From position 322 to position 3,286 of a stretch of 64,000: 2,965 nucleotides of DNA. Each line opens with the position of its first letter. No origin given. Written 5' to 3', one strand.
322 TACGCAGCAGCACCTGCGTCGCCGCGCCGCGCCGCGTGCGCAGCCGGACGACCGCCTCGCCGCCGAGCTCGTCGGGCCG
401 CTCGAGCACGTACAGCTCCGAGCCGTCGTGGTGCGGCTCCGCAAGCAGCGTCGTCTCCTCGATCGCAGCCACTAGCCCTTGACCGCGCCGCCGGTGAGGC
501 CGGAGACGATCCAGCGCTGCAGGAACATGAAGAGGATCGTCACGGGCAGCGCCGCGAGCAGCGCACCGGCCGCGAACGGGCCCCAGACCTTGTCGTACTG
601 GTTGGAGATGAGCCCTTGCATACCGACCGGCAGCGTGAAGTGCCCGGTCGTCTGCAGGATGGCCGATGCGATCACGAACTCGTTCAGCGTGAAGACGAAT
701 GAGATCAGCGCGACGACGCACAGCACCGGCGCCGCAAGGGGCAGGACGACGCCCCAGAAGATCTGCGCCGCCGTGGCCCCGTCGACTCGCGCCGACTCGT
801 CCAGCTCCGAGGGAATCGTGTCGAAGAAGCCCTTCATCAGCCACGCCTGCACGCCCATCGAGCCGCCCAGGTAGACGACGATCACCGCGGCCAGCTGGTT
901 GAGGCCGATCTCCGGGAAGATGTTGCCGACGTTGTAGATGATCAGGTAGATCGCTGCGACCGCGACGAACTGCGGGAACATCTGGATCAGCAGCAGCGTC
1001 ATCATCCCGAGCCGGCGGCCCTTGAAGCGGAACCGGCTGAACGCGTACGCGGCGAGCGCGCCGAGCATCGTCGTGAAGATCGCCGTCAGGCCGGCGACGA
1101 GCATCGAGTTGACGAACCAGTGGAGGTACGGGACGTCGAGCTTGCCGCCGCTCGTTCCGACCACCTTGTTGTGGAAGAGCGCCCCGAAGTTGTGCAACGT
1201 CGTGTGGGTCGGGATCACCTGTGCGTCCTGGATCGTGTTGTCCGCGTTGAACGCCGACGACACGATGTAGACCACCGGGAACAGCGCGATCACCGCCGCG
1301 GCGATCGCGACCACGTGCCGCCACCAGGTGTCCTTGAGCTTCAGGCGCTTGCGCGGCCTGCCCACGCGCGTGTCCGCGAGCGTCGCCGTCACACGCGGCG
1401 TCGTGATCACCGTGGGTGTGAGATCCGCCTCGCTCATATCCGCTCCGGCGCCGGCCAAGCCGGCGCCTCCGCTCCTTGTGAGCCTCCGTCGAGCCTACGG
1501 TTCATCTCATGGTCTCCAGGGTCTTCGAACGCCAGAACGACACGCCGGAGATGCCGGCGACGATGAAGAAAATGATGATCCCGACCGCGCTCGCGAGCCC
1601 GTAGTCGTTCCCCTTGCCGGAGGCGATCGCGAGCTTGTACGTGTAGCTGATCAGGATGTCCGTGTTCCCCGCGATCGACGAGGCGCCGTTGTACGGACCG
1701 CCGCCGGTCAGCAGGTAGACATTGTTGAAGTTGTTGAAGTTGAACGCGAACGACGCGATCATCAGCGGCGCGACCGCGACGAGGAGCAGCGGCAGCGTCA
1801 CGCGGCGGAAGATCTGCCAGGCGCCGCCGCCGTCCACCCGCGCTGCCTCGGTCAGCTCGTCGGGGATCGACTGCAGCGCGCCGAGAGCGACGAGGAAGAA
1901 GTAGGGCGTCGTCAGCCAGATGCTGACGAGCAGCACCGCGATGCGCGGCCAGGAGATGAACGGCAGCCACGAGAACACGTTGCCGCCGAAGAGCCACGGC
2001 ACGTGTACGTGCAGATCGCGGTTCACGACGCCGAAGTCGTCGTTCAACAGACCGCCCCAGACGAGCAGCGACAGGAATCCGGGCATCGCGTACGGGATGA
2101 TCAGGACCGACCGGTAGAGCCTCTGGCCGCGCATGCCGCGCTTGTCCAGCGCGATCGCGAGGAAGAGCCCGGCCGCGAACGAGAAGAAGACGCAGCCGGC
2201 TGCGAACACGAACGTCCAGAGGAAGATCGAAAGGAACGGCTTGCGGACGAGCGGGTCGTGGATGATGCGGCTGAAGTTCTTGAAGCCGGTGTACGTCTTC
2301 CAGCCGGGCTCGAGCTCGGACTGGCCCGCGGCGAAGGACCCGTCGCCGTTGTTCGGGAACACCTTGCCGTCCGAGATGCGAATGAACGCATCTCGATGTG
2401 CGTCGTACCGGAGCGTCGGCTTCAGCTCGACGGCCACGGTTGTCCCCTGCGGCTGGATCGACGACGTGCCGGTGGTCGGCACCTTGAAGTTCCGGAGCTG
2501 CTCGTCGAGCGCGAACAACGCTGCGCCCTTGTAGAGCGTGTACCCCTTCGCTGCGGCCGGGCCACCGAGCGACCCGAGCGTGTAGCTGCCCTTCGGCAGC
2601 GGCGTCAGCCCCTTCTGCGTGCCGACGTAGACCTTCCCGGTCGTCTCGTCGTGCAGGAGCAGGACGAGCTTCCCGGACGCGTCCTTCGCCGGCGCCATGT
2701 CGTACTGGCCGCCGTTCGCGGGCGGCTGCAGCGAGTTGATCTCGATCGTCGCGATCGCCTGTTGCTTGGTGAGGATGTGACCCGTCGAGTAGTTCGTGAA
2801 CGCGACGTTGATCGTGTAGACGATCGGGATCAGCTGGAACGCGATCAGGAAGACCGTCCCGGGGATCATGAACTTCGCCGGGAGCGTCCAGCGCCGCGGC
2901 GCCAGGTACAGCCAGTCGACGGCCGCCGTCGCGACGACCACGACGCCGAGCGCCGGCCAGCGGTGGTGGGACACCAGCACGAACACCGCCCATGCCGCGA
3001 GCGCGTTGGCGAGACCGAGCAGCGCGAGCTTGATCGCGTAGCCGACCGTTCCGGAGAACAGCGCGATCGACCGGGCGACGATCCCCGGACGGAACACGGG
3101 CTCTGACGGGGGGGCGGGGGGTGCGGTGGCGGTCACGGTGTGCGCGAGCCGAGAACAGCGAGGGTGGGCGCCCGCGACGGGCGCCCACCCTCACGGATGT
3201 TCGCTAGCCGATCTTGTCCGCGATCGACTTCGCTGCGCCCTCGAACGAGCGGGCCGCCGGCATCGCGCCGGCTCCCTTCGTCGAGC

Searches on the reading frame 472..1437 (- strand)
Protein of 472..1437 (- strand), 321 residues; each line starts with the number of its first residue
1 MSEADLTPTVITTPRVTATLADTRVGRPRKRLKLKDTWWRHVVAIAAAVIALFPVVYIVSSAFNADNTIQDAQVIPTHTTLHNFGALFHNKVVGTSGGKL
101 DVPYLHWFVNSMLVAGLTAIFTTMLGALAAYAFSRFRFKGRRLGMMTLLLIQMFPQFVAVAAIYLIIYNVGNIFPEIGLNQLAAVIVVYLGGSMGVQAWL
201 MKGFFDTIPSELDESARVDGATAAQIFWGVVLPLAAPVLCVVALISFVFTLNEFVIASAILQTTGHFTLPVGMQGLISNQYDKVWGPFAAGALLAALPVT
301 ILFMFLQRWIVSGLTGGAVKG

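Call 46: search_protein_families(library=pfam, proteins=[window:472-1437:-])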
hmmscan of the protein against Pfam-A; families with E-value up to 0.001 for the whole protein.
window:472-1437:- (321 aa): 1 family
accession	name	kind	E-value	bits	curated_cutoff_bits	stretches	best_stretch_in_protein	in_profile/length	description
PF00528.27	BPD_transp_1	-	4.7e-22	79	26.4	1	124-313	3-181/184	Binding-protein-dependent transport system inner membrane component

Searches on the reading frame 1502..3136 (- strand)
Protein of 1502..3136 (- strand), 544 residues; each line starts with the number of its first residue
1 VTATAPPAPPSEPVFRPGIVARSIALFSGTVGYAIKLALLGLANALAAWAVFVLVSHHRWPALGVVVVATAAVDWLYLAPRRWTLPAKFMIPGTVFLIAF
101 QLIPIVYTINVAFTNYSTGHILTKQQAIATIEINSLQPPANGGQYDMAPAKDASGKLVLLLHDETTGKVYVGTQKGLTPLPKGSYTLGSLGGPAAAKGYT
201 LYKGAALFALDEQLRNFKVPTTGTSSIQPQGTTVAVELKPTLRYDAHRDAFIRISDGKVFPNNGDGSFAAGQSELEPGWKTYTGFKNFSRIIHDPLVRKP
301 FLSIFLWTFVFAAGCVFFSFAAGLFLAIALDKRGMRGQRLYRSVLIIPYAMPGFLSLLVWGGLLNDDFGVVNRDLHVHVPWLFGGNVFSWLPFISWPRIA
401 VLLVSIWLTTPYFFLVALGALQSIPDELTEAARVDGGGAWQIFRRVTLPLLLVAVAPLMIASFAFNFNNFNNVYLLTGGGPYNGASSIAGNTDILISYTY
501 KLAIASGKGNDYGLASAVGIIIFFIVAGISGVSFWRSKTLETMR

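Call 46: search_protein_families(library=pfam, proteins=[window:1502-3136:-])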
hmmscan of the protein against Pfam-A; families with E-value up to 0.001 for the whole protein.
window:1502-3136:- (544 aa): 2 families
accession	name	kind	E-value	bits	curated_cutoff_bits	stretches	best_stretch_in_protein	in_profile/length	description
PF16296.10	TM_PBP2_N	-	2.3e-23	82.4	31.4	1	95-174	1-82/83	N-terminal of TM subunit in PBP-dependent ABC transporters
PF00528.27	BPD_transp_1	-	4e-19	69.5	26.4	1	322-530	4-170/184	Binding-protein-dependent transport system inner membrane component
